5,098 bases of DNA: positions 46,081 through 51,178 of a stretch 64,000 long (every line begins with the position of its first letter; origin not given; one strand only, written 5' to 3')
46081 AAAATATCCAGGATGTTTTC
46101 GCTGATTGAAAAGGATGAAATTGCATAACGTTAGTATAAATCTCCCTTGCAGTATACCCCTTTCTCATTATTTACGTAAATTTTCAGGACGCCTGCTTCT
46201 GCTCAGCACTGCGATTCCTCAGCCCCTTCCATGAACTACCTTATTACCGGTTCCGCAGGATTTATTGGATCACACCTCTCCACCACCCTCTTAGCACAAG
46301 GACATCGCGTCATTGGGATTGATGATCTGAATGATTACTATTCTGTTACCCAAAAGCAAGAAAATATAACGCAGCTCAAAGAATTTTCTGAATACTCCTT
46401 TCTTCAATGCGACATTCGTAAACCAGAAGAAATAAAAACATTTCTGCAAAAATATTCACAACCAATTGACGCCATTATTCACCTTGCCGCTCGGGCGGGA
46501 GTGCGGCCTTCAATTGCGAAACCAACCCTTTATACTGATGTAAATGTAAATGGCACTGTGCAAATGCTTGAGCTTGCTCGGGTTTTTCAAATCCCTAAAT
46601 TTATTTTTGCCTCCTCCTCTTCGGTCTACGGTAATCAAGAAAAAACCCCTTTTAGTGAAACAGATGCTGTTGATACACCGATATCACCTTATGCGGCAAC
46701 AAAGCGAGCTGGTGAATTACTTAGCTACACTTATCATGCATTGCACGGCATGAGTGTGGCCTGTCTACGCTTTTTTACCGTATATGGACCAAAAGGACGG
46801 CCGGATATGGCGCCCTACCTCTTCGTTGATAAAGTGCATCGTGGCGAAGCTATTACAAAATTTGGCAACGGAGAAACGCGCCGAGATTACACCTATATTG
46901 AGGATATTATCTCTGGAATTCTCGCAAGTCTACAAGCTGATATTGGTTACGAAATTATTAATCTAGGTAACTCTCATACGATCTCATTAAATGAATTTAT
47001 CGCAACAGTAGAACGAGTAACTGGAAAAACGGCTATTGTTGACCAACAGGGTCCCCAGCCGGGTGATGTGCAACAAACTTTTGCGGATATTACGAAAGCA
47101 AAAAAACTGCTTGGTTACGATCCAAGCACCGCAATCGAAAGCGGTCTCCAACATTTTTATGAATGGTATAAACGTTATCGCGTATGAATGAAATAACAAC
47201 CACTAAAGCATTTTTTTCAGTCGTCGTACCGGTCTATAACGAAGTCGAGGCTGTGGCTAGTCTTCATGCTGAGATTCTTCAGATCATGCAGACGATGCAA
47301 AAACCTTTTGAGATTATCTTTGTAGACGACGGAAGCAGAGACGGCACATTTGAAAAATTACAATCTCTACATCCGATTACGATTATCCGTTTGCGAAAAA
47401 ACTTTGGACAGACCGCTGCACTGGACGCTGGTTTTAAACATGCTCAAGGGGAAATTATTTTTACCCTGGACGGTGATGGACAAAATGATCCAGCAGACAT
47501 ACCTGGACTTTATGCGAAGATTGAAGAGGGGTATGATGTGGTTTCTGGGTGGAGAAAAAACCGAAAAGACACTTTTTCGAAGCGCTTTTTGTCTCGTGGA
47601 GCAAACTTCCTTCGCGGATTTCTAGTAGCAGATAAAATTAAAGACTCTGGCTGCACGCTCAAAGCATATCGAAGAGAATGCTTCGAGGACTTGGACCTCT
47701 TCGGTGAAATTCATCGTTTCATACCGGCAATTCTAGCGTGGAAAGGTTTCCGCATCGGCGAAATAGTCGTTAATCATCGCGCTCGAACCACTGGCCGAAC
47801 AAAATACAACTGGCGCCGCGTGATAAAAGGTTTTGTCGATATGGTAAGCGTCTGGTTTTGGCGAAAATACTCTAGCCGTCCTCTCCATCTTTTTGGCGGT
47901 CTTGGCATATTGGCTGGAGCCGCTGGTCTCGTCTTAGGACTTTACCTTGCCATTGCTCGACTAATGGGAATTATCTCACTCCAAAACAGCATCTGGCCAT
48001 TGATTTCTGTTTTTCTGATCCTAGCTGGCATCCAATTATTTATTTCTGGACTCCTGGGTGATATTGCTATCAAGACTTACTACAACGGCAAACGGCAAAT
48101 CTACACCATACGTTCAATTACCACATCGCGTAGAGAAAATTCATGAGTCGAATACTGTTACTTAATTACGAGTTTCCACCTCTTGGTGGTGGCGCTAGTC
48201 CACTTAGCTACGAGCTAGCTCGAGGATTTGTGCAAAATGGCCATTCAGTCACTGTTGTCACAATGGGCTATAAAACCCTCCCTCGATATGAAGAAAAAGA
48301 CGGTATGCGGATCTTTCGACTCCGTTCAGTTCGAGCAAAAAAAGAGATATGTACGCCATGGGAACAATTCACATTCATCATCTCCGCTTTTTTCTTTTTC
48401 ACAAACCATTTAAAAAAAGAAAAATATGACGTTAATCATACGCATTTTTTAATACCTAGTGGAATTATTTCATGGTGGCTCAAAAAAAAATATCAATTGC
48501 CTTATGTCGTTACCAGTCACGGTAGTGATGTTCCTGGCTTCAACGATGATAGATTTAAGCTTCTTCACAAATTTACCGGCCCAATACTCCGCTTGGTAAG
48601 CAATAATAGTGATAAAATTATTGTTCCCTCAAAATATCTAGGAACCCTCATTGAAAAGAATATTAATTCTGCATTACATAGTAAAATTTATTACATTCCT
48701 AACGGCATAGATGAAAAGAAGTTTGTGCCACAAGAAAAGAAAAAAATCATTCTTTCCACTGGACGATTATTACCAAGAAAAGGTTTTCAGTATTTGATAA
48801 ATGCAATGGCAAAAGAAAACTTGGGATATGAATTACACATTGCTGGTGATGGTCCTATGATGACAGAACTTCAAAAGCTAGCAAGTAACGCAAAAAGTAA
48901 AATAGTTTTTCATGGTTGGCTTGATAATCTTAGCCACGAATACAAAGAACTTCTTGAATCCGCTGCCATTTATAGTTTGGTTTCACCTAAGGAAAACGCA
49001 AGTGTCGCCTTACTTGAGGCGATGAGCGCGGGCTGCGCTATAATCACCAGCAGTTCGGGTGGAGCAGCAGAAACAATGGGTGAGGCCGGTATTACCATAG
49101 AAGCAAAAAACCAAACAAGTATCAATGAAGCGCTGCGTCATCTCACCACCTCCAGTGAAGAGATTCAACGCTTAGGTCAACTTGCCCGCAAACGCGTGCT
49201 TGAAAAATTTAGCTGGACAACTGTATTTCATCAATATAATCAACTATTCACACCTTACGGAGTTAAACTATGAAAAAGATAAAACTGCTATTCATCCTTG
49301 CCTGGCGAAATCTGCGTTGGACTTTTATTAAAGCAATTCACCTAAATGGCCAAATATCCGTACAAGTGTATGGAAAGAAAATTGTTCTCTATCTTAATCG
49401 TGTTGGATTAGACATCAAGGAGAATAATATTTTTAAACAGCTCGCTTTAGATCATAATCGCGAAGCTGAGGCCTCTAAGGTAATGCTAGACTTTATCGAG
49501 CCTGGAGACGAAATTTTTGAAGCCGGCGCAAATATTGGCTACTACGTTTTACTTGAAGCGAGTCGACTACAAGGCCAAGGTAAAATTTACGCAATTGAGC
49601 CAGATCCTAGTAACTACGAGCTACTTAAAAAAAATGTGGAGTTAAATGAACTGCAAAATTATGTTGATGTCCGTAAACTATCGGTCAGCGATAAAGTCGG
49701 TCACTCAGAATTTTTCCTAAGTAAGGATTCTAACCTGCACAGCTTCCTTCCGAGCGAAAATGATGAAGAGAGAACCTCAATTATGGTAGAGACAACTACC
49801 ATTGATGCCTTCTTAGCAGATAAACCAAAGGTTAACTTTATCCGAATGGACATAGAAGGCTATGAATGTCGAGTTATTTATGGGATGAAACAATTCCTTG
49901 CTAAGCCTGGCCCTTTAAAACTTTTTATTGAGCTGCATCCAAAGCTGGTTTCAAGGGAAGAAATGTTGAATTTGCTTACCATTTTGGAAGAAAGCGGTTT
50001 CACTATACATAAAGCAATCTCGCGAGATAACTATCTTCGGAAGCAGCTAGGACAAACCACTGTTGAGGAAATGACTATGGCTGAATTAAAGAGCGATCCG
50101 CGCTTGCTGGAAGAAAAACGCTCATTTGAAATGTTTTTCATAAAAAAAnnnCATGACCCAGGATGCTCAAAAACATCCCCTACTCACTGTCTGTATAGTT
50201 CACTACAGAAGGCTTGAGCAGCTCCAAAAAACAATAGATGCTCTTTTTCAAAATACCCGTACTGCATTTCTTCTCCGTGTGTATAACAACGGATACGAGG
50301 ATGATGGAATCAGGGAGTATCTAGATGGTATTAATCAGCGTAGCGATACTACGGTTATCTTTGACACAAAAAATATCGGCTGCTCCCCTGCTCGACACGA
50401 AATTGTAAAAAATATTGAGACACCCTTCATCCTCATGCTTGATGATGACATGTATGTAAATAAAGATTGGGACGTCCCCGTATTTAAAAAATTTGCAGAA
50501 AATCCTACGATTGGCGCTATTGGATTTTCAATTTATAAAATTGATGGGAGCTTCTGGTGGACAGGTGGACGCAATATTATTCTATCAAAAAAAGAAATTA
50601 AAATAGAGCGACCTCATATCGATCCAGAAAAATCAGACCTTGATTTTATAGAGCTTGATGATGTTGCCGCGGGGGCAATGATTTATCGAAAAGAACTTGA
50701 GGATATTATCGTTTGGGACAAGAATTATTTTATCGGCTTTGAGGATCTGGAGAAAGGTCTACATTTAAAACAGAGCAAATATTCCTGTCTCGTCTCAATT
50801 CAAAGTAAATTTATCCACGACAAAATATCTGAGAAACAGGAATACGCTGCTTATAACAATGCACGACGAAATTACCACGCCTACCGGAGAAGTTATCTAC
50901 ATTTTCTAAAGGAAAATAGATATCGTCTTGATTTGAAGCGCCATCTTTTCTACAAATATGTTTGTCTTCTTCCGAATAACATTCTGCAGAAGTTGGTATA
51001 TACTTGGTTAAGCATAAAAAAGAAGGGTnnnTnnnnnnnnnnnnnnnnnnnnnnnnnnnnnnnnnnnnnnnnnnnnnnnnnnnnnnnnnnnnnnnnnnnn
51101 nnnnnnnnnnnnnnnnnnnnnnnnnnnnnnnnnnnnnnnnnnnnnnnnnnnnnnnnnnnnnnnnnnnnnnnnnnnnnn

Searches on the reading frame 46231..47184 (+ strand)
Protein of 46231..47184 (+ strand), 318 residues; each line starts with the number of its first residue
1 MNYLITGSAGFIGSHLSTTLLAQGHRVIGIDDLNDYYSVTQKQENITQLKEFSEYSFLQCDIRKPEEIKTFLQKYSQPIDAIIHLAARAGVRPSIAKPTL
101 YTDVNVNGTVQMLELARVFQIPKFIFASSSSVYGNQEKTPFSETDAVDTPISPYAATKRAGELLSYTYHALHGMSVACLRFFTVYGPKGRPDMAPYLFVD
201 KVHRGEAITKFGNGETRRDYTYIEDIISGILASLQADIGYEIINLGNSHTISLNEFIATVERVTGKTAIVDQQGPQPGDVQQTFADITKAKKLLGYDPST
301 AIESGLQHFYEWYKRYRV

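Call 9: search_protein_families(library=pfam, proteins=[window:46231-47184:+], max_evalue=0.001)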
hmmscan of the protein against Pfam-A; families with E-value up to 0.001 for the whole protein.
window:46231-47184:+ (318 aa): 9 families
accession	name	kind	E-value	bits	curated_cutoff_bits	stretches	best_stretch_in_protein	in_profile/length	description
PF16363.11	GDP_Man_Dehyd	-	2e-62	212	27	1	4-307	1-330/332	GDP-mannose 4,6 dehydratase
PF01370.27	Epimerase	-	2.6e-59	201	20.9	1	4-246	2-240/240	NAD dependent epimerase/dehydratase family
PF01073.25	3Beta_HSD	-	9.9e-23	81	22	1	4-228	1-223/280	3-beta hydroxysteroid dehydrogenase/isomerase family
PF04321.23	RmlD_sub_bind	-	8.6e-15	55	27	1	1-190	1-157/287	RmlD substrate binding domain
PF02719.21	Polysacc_synt_2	-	1.9e-12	47.4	20.2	1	4-242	2-225/293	Polysaccharide biosynthesis protein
PF07993.18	NAD_binding_4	-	1.8e-11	44.1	20.1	1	5-186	1-209/258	Male sterility protein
PF08659.16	KR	-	2.4e-09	37.8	22.6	1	3-143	3-151/180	KR domain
PF00106.31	adh_short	-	2.5e-07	30.8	26.6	1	4-112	4-115/195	short chain dehydrogenase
PF13460.12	NAD_binding_10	-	0.00045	20.6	27.2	0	7-161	1-127/184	NAD(P)H-binding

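Call 33: search_protein_families(library=ncbifam, proteins=[window:46231-47184:+], max_evalue=0.00001)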
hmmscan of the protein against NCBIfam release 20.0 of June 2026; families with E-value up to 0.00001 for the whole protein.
window:46231-47184:+ (318 aa): 34 families (the best 25 are shown)
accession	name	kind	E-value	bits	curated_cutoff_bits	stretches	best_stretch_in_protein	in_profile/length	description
TIGR01179.1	galE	equivalog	2.3e-54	184.5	262.3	1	4-315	3-327/332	UDP-glucose 4-epimerase GalE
TIGR04180.1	EDH_00030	hypoth_equivalog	1.1e-44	152.7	475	1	4-299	2-295/297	NAD-dependent 4,6-dehydratase LegB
TIGR01181.1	dTDP_gluc_dehyt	equivalog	1.6e-44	152.3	365.1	1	3-315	2-313/321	dTDP-glucose 4,6-dehydratase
NF007956.0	PRK10675.1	subfamily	9.7e-40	136.7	394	1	1-315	1-331/338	UDP-glucose 4-epimerase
NF011728.1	PRK15181.1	equivalog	1.4e-38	132.8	760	1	3-313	18-337/348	Vi polysaccharide biosynthesis UDP-N-acetylglucosaminuronic acid C-4 epimerase TviC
TIGR02197.1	heptose_epim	equivalog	3.4e-32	111.9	274.6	1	4-315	2-315/316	ADP-glyceromanno-heptose 6-epimerase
NF007490.0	PRK10084.1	subfamily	1.4e-25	90.1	649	1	1-314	1-335/361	dTDP-glucose 4,6-dehydratase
TIGR02622.1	CDP_4_6_dhtase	equivalog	2.8e-24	85.9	278.45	1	4-169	8-169/352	CDP-glucose 4,6-dehydratase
NF007582.0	PRK10217.1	equivalog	1.4e-22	80.3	698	1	3-313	4-331/355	dTDP-glucose 4,6-dehydratase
NF043036.1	ErythonDh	equivalog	3.6e-21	75.7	325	1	1-208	1-203/321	D-erythronate dehydrogenase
NF047922.1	GDPFucSynFcl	equivalog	1.7e-19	70.4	500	1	59-314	36-302/308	GDP-L-fucose synthase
NF042422.1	oxyalk_red_OleD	equivalog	2.4e-18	66.6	580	1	1-235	1-216/329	2-alkyl-3-oxoalkanoate reductase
TIGR01472.1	gmd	equivalog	1.5e-16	60.6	415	1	4-268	4-272/342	GDP-mannose 4,6-dehydratase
NF008872.0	PRK11908.1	equivalog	5.5e-16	58.5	294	1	3-315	4-337/349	bifunctional UDP-4-keto-pentose/UDP-xylose synthase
TIGR01214.1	rmlD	equivalog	1e-14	54.4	224.05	1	4-269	3-231/285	dTDP-4-dehydrorhamnose reductase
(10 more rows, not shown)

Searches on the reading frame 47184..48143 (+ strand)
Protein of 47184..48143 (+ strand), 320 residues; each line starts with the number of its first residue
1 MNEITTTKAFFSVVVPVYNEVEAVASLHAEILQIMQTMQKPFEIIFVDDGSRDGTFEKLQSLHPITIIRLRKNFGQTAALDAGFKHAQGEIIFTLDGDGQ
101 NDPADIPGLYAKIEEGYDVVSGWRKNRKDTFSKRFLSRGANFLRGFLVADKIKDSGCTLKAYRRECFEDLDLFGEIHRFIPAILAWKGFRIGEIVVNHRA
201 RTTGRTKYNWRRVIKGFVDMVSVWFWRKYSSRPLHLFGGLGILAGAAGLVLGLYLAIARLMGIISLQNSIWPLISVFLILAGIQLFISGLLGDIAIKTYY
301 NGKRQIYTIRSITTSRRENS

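Call 9: search_protein_families(library=pfam, proteins=[window:47184-48143:+], max_evalue=0.001)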
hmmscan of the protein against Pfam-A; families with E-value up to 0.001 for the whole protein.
window:47184-48143:+ (320 aa): 2 families
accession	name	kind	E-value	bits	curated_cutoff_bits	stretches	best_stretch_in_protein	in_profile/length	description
PF00535.33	Glycos_transf_2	-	8.8e-34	117.3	23.3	1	12-170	1-167/168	Glycosyl transferase family 2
PF10111.15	Glyco_tranf_2_2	-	1.1e-07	32.1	27.3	1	12-99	1-92/276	Glycosyltransferase like family 2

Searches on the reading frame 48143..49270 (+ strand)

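Call 9: search_protein_families(library=pfam, proteins=[window:48143-49270:+], max_evalue=0.001)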
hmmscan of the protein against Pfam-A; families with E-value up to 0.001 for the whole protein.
window:48143-49270:+ (376 aa): 7 families
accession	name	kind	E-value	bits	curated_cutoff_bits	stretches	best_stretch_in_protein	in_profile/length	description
PF13439.12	Glyco_transf_4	-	9.2e-28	97.8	28.5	1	16-192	2-169/170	Glycosyltransferase Family 4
PF00534.26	Glycos_transf_1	-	3.3e-27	95.6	26.4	1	191-351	6-172/172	Glycosyl transferases group 1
PF13692.12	Glyco_trans_1_4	-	1.7e-23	83.9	27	1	201-335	2-140/142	Glycosyl transferases group 1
PF13579.12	Glyco_trans_4_4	-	4.7e-17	63.2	29.7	1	16-188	1-158/158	Glycosyl transferase 4-like domain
PF13477.12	Glyco_trans_4_2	-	4.3e-09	37.1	23.4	1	22-161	13-137/139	Glycosyl transferase 4-like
PF13524.12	Glyco_trans_1_2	-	2.9e-08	34.2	25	1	216-364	3-141/144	Glycosyl transferase-like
PF20706.3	GT4-conflict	-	3.6e-05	23.4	26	0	190-318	182-324/385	Family 4 Glycosyltransferase in conflict systems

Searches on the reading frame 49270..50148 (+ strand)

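Call 9: search_protein_families(library=pfam, proteins=[window:49270-50148:+], max_evalue=0.001)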
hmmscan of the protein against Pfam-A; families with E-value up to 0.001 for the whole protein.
window:49270-50148:+ (293 aa): 3 families
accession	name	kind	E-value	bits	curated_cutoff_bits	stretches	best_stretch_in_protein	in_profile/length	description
PF05050.19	Methyltransf_21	-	6.7e-22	78.9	22.7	1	85-244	2-171/173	Methyltransferase FkbM domain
PF02475.24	TRM5-TYW2_MTfase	-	1.9e-08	34.9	28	1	70-163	28-123/164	TRM5/TYW2 methyltransferase domain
PF01596.23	Methyltransf_3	-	0.00091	19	22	0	76-136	42-102/204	O-methyltransferase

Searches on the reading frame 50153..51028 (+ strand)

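Call 9: search_protein_families(library=pfam, proteins=[window:50153-51028:+], max_evalue=0.001)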
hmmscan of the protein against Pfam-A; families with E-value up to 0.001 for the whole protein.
window:50153-51028:+ (292 aa): 3 families
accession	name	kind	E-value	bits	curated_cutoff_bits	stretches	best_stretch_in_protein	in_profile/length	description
PF00535.33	Glycos_transf_2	-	1.1e-15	58.4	23.3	1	12-182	1-163/168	Glycosyl transferase family 2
PF13641.12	Glyco_tranf_2_3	-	0.00062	20.3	27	0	9-105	2-102/230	Glycosyltransferase like family 2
PF20691.3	TAGT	-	0.00071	20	27.5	0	13-101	3-90/205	TET-Associated Glycosyltransferase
